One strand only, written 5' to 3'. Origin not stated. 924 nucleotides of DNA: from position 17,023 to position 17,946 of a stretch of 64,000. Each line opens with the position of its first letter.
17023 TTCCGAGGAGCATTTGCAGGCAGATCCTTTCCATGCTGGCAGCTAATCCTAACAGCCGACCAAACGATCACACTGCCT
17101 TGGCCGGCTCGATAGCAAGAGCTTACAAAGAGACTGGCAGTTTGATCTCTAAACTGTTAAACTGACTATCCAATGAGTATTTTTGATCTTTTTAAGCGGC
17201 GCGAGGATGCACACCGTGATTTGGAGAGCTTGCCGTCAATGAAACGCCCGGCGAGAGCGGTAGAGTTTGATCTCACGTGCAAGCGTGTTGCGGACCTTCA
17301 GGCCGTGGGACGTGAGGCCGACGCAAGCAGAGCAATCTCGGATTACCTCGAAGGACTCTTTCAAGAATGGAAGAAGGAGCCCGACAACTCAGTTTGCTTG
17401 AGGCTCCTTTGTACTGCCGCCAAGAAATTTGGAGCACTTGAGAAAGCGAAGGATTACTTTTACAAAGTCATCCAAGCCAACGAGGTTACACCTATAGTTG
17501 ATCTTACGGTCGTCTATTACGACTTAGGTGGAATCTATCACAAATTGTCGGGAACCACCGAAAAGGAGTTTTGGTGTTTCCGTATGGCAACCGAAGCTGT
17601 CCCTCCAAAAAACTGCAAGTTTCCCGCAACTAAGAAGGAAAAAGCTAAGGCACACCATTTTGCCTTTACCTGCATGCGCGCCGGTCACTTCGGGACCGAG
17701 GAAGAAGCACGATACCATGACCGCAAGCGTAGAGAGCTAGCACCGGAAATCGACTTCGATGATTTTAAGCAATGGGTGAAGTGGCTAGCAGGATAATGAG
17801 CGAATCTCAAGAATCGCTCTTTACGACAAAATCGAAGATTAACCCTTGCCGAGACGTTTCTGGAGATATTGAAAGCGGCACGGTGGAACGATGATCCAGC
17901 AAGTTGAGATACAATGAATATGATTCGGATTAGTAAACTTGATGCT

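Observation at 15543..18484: Low-GC islet encoding an atypical Hanks kinase with three unknown partners (candidate novel defence/signalling module)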

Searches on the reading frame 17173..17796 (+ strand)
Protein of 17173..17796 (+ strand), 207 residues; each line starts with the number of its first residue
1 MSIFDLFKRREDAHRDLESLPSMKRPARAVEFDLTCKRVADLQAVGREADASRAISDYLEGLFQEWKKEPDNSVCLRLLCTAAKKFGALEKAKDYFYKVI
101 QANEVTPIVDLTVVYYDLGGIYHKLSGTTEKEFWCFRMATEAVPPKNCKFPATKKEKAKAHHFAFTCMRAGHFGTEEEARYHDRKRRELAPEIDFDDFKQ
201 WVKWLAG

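Call 3: search_protein_families(library=pfam, proteins=[window:17173-17796:+], max_evalue=1)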
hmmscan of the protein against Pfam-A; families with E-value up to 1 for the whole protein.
window:17173-17796:+ (207 aa): 2 families
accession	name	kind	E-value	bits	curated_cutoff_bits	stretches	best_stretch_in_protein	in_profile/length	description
PF13181.12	TPR_8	-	0.097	13.3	25.7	0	83-104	11-32/34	Tetratricopeptide repeat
PF00515.34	TPR_1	-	0.35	11.2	27.8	0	81-103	9-31/34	Tetratricopeptide repeat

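Call 4: search_protein_families(library=padloc, proteins=[window:17173-17796:+], max_evalue=1)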
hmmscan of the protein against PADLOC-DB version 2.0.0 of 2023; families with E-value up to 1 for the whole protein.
window:17173-17796:+ (207 aa): 0 families

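Call 5: search_protein_families(library=ncbifam, proteins=[window:17173-17796:+], max_evalue=1)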
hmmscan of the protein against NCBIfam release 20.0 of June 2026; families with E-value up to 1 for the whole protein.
window:17173-17796:+ (207 aa): 0 families

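Call 13: find_homologous_proteins(query=window:17173-17796:+)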
Query window:17173-17796:+ (207 aa): 3 proteins with E <= 0.001 among 294 candidates.
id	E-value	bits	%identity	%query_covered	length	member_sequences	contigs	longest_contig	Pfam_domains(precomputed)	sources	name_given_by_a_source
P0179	1.3e-138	478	100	100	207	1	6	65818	-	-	-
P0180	1.0e-62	230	54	99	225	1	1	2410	-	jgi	jgi:hypothetical protein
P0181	6.5e-62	227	52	95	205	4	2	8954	-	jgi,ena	-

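Call 32: predict_structure(alignment_id=A3)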
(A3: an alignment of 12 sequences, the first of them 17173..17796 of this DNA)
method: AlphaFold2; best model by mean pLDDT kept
length: 207 residues; sequences in the alignment: 12
mean_pLDDT: 87.7   pTM: 0.79
mean pLDDT of the five models: 87.7, 86.4, 84.6, 84.3, 83.6
residues with pLDDT >= 90: 149; 70-90: 33; 50-70: 9; < 50: 16
segments of 3 or more residues with pLDDT < 50: 1-11
pLDDT, mean of each block of 10 residues (from residue 1): 46 50 72 94 97 97 92 88 95 96 92 95 89 95 91 94 92 86 97 95 88
secondary structure, 60 per line:
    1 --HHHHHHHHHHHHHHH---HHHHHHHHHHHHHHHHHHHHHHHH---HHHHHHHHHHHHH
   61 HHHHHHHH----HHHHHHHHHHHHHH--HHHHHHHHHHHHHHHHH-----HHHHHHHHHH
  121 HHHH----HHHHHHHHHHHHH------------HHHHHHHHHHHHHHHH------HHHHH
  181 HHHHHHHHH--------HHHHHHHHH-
elements in order: H3-17 H21-44 H48-68 H73-86 H89-105 H111-124 H129-141 H154-169 H176-189 H198-206

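Call 35: fold_search(model_id=the predicted structure, library=pdb)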
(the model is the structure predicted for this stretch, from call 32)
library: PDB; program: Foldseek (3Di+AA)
matches with E <= 10: 1180; with E <= 0.001: 6
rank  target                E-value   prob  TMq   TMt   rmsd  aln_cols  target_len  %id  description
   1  6b85_A                3.4e-04  1.00  0.43  0.42   8.7       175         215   18  Crystal structure of transmembrane protein TMHC4_R (released 2018-03-14)
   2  7obi_A                5.0e-04  1.00  0.42  0.60   6.7       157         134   20  Consensus tetratricopeptide repeat protein type RV4 (released 2022-02-23)
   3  8chy                  5.6e-04  1.00  0.41  0.33   6.3       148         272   21  Crystal structure of an 8-repeat consensus TPR superhelix with Zinc. (released 2024-02-21)
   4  8fwd_1                6.2e-04  1.00  0.43  0.60   6.4       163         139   16  Fast and versatile sequence- independent protein docking for nanomaterials design using RPXDock (released 2023-05-10)
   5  3pe4_A                7.1e-04  1.00  0.42  0.15   6.8       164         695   15  Structure of human O-GlcNAc transferase and its complex with a peptide substrate (released 2011-01-19)
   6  8far_A                9.2e-04  1.00  0.44  0.63   6.6       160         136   17  Accurate computational design of genetically encoded 3D protein crystals (released 2023-11-01)
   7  5oj8                  1.0e-03  1.00  0.47  0.46   5.9       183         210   17  Crystal structure of the KLC1-TPR domain ([A1-B5] fragment) (released 2017-10-11)
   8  9gzg_A                1.1e-03  1.00  0.42  0.55   6.2       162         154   18  Crystal structure of CTPR4E4 mutant (released 2025-10-15)
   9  9qhb                  1.2e-03  1.00  0.42  0.33   7.0       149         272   21  Crystal structure of 16-repeat CTPR protein with eliminated coordination sites (released 2025-10-22)
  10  9qhc_B                1.2e-03  1.00  0.46  0.37   8.5       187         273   20  Crystal structure of 8-repeat CTPR protein with eliminated coordination sites (released 2025-10-22)
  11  2fo7                  1.3e-03  1.00  0.42  0.59   6.5       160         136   17  Crystal structure of an 8 repeat consensus TPR superhelix (trigonal crystal form) (released 2006-03-07)
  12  8cus_A                1.3e-03  1.00  0.41  0.58   6.3       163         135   16  Accurate computational design of genetically encoded 3D protein crystals (released 2023-11-01)
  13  4gyy_A                1.4e-03  1.00  0.42  0.15   7.0       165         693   15  Crystal structure of human O-GlcNAc Transferase with UDP-5SGlcNAc and a peptide substrate (released 2012-10-31)
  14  9qhc_A                1.4e-03  1.00  0.45  0.35   6.5       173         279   16  Crystal structure of 8-repeat CTPR protein with eliminated coordination sites (released 2025-10-22)
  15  7obi_B                1.4e-03  1.00  0.41  0.60   6.5       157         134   18  Consensus tetratricopeptide repeat protein type RV4 (released 2022-02-23)
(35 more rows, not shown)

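Call 42: search_protein_families(library=phrogs, proteins=[window:17173-17796:+], max_evalue=1)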
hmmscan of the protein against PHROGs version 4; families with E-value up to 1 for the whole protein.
window:17173-17796:+ (207 aa): 0 families

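Call 65: search_protein_representatives(alignment_id=A5)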
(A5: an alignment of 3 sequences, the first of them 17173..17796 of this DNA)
Query: 3 sequences, 212 profile positions. Proteins with E-value up to 0.001 (for the whole library): 83; up to 1e-10: 57; up to 1e-30: 27. The best 83 are listed.
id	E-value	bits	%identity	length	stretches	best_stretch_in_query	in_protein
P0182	4.6e-69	248.6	-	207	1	1-211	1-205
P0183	8.8e-59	215.0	-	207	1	1-211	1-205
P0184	1.7e-53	197.7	-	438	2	1-211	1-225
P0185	2.5e-51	190.7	-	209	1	1-211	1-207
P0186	2.1e-47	177.9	-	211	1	1-210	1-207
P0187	7.6e-44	166.2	-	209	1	1-211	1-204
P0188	9.3e-44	165.9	-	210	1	1-212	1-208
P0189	2.3e-43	164.6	-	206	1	1-211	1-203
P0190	1.7e-42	161.8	-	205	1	1-211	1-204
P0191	3.1e-42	160.9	-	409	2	29-210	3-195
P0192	3.4e-42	160.8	-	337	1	12-210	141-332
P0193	1.7e-39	152.0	-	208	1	1-210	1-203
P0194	3.3e-39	151.1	-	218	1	1-210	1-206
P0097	2.4e-38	148.3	-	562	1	18-210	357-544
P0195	4.3e-37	144.1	-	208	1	1-208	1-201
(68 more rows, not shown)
